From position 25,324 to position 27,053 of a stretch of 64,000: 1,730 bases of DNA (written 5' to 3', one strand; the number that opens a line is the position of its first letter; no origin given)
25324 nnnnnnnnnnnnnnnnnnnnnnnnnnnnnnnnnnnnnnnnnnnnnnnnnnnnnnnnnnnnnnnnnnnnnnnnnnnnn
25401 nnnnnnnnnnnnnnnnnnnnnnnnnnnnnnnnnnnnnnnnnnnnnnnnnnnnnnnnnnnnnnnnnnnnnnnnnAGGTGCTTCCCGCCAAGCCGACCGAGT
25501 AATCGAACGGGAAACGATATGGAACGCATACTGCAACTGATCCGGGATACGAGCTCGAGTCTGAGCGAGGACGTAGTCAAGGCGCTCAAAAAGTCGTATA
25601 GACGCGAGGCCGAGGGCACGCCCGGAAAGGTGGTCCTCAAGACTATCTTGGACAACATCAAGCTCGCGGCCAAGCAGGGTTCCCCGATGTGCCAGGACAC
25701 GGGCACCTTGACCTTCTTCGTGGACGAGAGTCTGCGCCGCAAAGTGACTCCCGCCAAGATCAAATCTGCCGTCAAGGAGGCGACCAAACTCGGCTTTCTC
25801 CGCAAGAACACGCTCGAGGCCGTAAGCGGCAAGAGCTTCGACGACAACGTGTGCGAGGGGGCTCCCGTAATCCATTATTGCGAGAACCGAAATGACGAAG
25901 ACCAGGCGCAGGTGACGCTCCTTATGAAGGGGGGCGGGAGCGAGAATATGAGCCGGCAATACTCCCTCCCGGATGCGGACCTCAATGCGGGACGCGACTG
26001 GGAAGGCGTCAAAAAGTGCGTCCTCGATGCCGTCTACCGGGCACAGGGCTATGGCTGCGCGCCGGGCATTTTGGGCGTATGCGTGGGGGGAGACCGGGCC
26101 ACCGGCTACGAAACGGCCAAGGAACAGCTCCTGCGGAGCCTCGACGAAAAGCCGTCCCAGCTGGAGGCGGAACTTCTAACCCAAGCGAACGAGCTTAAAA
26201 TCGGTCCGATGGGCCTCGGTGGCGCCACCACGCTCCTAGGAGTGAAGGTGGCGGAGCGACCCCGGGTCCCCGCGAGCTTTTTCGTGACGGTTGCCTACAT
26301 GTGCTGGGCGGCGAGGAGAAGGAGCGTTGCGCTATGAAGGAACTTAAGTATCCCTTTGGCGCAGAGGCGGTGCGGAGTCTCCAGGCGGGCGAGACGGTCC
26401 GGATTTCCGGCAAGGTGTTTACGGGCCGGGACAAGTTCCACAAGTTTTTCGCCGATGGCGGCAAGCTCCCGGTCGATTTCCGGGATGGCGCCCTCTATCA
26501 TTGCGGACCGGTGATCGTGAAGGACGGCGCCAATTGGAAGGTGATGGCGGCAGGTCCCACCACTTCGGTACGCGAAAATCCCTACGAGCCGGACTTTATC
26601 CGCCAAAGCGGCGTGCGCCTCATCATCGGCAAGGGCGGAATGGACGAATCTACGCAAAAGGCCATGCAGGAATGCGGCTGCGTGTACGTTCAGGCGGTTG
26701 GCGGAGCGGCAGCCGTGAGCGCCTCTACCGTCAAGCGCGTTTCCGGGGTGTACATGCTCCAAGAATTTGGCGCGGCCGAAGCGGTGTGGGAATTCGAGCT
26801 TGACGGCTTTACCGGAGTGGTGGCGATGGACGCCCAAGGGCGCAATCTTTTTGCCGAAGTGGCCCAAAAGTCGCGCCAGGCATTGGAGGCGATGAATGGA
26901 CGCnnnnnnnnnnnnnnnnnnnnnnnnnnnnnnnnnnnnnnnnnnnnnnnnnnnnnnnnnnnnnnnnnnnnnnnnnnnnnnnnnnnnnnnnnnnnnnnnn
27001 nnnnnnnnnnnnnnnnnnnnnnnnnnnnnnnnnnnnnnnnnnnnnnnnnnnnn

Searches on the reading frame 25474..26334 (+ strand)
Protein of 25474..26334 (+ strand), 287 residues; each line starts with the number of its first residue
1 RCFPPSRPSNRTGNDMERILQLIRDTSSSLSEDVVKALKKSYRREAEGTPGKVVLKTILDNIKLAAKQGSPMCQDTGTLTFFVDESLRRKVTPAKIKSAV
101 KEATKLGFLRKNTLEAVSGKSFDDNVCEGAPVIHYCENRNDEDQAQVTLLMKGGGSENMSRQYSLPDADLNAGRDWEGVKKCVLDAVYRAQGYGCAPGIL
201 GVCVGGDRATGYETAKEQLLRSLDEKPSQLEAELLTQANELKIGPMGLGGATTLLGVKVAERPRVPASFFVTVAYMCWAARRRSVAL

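Call 44: search_protein_families(library=pfam, proteins=[window:25474-26334:+], max_evalue=0.0001)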
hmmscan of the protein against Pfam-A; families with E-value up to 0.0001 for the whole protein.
window:25474-26334:+ (287 aa): 1 family
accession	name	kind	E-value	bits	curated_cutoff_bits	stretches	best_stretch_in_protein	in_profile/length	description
PF05681.19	Fumerase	-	8.8e-68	229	25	1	18-285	3-269/270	Fumarate hydratase (Fumerase)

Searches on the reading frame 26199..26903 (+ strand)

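Call 44: search_protein_families(library=pfam, proteins=[window:26199-26903:+], max_evalue=0.0001)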
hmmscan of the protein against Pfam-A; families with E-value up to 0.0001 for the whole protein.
window:26199-26903:+ (235 aa): 1 family
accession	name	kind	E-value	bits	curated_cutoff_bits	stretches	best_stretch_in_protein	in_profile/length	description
PF05683.17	Fumerase_C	-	7e-43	146.8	22.2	1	52-220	34-204/205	Fumarase C-terminus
